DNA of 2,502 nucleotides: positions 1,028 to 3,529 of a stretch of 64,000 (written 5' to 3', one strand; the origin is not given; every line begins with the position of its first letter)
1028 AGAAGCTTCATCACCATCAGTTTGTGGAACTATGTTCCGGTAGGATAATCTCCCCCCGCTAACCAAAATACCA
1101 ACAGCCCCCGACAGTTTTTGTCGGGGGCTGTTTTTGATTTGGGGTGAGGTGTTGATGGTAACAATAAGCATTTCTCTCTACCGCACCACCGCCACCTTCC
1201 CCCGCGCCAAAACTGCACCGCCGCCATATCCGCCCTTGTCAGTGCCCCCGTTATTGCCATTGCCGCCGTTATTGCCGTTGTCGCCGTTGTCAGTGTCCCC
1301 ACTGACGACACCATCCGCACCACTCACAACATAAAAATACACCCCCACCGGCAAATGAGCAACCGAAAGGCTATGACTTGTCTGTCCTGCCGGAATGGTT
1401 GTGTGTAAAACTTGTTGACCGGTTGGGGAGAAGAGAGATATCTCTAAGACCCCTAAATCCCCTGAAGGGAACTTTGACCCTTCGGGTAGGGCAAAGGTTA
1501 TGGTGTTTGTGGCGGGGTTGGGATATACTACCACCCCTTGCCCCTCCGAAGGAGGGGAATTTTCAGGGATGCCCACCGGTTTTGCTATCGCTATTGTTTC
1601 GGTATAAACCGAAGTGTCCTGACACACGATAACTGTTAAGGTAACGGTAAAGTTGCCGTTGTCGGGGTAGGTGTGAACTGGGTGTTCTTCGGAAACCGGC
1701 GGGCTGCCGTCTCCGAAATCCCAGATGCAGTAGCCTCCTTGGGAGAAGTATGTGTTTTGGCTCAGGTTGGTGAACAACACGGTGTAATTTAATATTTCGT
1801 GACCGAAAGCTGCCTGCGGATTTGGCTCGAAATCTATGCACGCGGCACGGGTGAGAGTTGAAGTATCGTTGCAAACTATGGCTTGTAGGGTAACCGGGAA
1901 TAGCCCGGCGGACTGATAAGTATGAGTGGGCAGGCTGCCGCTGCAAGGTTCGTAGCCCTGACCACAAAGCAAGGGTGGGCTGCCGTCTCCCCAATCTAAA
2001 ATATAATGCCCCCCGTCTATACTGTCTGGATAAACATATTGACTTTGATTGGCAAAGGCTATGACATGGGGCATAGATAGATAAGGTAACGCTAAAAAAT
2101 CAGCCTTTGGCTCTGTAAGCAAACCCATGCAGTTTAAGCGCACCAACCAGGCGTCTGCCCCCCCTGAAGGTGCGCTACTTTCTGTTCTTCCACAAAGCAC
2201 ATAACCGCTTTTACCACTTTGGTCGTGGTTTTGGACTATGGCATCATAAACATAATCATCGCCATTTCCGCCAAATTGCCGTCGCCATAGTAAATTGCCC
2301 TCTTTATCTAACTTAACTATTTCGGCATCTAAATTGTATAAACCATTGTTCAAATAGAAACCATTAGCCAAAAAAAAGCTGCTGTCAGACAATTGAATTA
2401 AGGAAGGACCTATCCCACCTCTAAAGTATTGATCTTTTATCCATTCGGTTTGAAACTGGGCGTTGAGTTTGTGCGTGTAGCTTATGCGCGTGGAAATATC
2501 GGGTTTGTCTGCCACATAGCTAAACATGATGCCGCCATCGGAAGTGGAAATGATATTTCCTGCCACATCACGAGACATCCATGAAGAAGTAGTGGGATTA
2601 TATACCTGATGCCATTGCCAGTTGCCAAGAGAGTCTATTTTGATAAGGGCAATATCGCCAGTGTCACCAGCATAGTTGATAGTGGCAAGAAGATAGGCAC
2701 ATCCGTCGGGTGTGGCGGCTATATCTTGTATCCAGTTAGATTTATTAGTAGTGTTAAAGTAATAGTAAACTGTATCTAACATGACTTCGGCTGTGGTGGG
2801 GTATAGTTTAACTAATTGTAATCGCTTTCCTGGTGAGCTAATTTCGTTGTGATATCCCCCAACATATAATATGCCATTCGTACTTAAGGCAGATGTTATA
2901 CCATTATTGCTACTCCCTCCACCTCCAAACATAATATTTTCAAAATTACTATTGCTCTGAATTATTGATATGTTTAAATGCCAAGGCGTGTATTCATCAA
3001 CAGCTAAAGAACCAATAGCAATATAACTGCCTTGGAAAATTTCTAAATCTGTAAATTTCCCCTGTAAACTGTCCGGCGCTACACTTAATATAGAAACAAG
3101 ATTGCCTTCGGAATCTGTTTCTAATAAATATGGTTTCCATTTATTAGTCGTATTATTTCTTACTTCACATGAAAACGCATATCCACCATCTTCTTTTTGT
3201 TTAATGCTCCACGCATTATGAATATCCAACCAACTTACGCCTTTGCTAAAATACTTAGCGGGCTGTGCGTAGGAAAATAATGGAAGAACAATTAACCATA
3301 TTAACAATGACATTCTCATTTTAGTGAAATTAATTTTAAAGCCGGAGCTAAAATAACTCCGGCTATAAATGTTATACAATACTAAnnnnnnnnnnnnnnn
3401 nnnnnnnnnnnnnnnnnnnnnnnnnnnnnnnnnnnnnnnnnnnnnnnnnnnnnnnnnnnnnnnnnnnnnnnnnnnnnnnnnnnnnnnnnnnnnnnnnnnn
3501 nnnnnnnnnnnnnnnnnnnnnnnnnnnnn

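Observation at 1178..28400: Two independent duplication-plus-deletion events created orphan T9SS CTD 'cassettes' beside full-length genes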

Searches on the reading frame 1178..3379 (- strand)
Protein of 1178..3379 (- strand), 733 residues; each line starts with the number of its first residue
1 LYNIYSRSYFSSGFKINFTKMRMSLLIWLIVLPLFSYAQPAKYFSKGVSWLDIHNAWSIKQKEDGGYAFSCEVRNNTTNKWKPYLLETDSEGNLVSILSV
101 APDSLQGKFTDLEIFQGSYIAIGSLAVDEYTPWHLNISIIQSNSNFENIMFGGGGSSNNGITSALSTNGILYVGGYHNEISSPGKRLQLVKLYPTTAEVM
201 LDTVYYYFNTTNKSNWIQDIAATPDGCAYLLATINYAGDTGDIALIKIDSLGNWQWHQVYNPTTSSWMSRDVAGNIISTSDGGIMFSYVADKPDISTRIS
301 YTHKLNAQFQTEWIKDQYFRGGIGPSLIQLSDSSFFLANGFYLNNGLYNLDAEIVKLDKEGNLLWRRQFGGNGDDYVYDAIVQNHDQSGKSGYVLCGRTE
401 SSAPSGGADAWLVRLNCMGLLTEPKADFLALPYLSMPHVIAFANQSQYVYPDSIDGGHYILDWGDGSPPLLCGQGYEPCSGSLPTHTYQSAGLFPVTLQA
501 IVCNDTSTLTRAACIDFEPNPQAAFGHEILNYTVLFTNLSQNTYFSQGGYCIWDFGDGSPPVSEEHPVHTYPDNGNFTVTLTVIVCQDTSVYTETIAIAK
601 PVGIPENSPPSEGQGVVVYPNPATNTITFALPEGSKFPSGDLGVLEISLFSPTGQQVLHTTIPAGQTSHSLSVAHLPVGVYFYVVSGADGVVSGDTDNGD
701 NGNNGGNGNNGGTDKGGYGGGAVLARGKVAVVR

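Call 5: search_protein_families(library=pfam, proteins=[window:1178-3379:-], max_evalue=0.01)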
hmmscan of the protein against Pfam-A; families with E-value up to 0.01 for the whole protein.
window:1178-3379:- (733 aa): 3 families
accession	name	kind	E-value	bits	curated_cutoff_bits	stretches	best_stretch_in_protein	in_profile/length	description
PF18911.6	PKD_4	-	4.4e-14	52.7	27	1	552-596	38-81/85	PKD domain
PF00801.26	PKD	-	8.7e-14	51.7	23.5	2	531-583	14-65/80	PKD domain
PF18962.6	Por_Secre_tail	-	5.4e-08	33.4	27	1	618-688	1-65/75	Secretion system C-terminal sorting domain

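Call 6: search_protein_families(library=ncbifam, proteins=[window:1178-3379:-], max_evalue=0.01)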
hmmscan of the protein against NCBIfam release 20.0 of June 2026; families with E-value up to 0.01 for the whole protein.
window:1178-3379:- (733 aa): 3 families
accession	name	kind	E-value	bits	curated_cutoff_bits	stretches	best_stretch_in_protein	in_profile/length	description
TIGR04183.1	Por_Secre_tail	domain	9.4e-08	31.9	23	1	618-692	1-65/72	T9SS type A sorting domain-containing protein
TIGR00864.1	PCC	subfamily_domain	0.00022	17.7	1861.4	1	550-599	1088-1138/2700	polycystin cation channel protein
NF058578.1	CPR_pilus_PamR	equivalog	0.0027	16.6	300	0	461-501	185-223/297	pilus system RbmA-like protein PamR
